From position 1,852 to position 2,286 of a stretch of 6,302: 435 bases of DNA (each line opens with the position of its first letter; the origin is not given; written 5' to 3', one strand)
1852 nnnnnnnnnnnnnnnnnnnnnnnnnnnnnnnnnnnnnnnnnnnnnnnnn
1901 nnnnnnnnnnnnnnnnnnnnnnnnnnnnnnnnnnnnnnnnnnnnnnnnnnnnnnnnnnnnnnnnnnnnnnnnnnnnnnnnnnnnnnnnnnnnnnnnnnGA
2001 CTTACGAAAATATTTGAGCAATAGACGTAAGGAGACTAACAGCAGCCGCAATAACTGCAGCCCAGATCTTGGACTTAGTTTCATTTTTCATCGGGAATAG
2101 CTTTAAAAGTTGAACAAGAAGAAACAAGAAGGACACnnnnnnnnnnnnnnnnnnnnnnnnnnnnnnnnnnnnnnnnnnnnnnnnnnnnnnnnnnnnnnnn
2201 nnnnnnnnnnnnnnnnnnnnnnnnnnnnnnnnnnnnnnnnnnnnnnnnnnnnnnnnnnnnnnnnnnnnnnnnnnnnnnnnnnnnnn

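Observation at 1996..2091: Signal-peptide-like 29-codon ORF lies in frame with the M15 peptidase, separated only by TAA-GTC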

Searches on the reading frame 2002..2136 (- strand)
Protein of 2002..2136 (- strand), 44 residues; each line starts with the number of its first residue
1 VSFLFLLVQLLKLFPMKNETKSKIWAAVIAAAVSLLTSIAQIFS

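Call 3: search_protein_families(library=pfam, proteins=[window:2002-2136:-], max_evalue=0.01)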
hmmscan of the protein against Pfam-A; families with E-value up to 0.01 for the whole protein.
window:2002-2136:- (44 aa): 0 families

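Call 16: search_protein_families(library=phrogs, proteins=[window:2005-2136:-], max_evalue=1)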
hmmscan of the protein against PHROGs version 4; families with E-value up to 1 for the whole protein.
window:2005-2136:- (44 aa): 0 families

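Call 39: find_homologous_proteins(query=window:2005-2136:-, max_evalue=1)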
Query seq(44 aa) (44 aa): 21 proteins with E <= 1 among 22 candidates.
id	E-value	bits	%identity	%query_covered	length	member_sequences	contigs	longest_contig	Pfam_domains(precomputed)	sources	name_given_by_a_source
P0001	2.4e-14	68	88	95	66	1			-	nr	nr:MAG: hypothetical protein [Microvirus sp.]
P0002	1.0e-13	67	93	93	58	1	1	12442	-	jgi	jgi:hypothetical protein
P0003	1.1e-13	67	93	93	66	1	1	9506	-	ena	-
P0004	8.5e-13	64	90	93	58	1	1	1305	-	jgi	-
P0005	1.6e-11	60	83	91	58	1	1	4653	-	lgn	-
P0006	8.8e-11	58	88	93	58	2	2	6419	-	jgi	jgi:hypothetical protein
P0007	1.1e-10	57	80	93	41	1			-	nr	nr:MAG: hypothetical protein [Microvirus sp.]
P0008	1.4e-10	57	83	93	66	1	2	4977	-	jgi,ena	-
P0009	2.2e-10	57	89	84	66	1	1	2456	-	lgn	-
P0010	3.6e-10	56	85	93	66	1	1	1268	-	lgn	-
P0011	3.9e-10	56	86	95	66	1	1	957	-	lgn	-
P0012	1.8e-9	54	83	93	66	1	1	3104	-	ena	-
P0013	4.7e-9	52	80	93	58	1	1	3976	-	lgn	-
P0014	1.3e-7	48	79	93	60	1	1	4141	-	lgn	-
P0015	5.0e-7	46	93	66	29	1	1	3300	-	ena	-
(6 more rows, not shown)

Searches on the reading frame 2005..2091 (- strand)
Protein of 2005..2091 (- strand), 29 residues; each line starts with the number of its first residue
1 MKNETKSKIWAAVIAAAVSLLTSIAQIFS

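Call 16: search_protein_families(library=phrogs, proteins=[window:2005-2091:-], max_evalue=1)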
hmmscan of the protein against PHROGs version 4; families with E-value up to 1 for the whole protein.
seq(29 aa): 1 family
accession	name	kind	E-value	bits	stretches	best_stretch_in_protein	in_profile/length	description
phrog_443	-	lysis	0.083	14.4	1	7-26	45-64/127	holin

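Call 68: search_dna_similar(query=window:2005-2091:-, collection=phages, mode=protein, max_evalue=10, max_rows=40)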
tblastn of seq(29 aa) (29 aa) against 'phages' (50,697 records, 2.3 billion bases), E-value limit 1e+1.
Records with a match: 12; places in all: 12; records where one place covers at least 80% of the query: 12.
Best place of each record, by identity: 80-90% 7; 60-80% 3; <60% 2.
By first word of the organism name: Dulem 6; bajarodmic 2; Microbacterium 2; Microvirus 1; Rattus 1.
By host as written in the record: Varecia variegata 3; - 2; Eulemur coronatus 1; Lemur catta 1; Propithecus coquereli 1; Marmota flaviventris 1; Rattus norvegicus 1; Microbacterium nematophilum CBX102 1; and 1 more.
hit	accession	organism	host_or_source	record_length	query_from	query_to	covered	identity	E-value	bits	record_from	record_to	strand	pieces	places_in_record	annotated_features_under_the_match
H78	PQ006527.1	bajarodmic virus 410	Chaetodipus baileyi feces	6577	1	29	100%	89.7%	1e-8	52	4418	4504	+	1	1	hypothetical protein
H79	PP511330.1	Dulem virus 257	Eulemur coronatus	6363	1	29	100%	89.7%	2e-8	52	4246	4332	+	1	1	hypothetical protein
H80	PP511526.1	Dulem virus 257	Varecia variegata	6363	1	29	100%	89.7%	2e-8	52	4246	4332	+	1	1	hypothetical protein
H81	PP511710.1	Dulem virus 257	Lemur catta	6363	1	29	100%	89.7%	2e-8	52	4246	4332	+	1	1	hypothetical protein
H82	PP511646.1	Dulem virus 257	Varecia variegata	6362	1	29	100%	89.7%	2e-8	52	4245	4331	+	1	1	hypothetical protein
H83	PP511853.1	Dulem virus 257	Varecia variegata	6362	1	29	100%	89.7%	2e-8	52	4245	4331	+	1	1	hypothetical protein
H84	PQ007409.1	bajarodmic virus 1134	Chaetodipus spinatus feces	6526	1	29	100%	86.2%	4e-8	51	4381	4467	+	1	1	hypothetical protein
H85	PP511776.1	Dulem virus 236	Propithecus coquereli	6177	1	29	100%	79.3%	2e-7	49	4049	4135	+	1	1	hypothetical protein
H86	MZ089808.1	Microvirus mar62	Marmota flaviventris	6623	1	28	97%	64.3%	1e-3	38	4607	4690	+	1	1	hypothetical protein (x2)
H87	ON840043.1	Rattus norvegicus microvirus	Rattus norvegicus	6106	4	28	86%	60.0%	1e-1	32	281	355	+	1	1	none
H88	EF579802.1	Microbacterium phage Min1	Microbacterium nematophilum CBX102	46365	1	24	83%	58.3%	5e+0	28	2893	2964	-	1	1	hypothetical protein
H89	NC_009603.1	Microbacterium phage Min1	Microbacterium nematophilum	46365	1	24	83%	58.3%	5e+0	28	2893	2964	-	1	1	hypothetical protein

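Call 70: get_annotated_region(hit=H86, flank=900)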
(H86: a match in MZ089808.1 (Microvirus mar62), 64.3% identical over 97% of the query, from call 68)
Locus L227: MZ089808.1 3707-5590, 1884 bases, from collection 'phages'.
description: Microvirus mar62, complete genome.
organism: Microvirus mar62 (NCBI taxid 2851199)
taxonomy: Viruses; Monodnaviria; Sangervirae; Phixviricota; Malgrandaviricetes; Petitvirales; Microviridae
host: Marmota flaviventris; source: feces; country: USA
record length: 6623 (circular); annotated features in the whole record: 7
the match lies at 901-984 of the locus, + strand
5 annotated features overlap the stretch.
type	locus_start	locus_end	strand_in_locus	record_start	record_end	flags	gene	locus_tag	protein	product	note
CDS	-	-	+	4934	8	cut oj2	-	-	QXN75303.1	replication initiator protein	Similar to PHA00330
CDS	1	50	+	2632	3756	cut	-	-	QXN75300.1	DNA pilot protein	Similar to PHA00327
CDS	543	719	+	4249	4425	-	-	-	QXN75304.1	hypothetical protein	-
CDS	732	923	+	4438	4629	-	-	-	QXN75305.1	hypothetical protein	-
CDS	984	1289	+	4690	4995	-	-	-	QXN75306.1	hypothetical protein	-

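Call 71: get_annotated_region(hit=H87, flank=900)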
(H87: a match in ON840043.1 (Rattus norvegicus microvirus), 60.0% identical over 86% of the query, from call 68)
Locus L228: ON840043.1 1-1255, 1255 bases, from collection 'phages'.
description: Rattus norvegicus microvirus strain RnF04/con/MCP2 major capsid protein gene, complete cds.
organism: Rattus norvegicus microvirus (NCBI taxid 3031342)
taxonomy: Viruses; Monodnaviria; Sangervirae; Phixviricota; Malgrandaviricetes; Petitvirales; Microviridae; Microvirus
host: Rattus norvegicus; source: -; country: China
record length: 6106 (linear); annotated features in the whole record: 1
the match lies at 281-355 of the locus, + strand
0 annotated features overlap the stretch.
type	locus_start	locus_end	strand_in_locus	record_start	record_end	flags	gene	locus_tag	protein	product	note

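Call 82: search_protein_families(library=pfam, alignment_id=A3, max_evalue=1)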
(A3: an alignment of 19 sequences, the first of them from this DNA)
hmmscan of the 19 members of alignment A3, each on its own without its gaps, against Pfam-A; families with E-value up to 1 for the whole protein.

A. member 1, seq(29 aa): 0 families

B. families by the number of members that match (of 19 scanned): 5 families
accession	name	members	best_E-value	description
PF20096.4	DUF6486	6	0.011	Family of unknown function (DUF6486)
PF16945.10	Phage_r1t_holin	4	0.014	Putative lactococcus lactis phage r1t holin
PF10031.14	DUF2273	1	0.0056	Small integral membrane protein (DUF2273)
PF15011.11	CA109-like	1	0.051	Ribosome biogenesis protein C1orf109-like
PF09047.15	MEF2_binding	1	0.08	MEF2 binding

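Call 83: search_solved_structures(query=A3, max_evalue=10)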
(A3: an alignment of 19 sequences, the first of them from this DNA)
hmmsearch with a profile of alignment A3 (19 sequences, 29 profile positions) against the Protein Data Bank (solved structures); distinct sequences matched with E-value up to 10: 1.
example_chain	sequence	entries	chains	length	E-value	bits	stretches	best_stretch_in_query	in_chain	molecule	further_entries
3gec_A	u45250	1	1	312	2.3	11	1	14-25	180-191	Period circadian protein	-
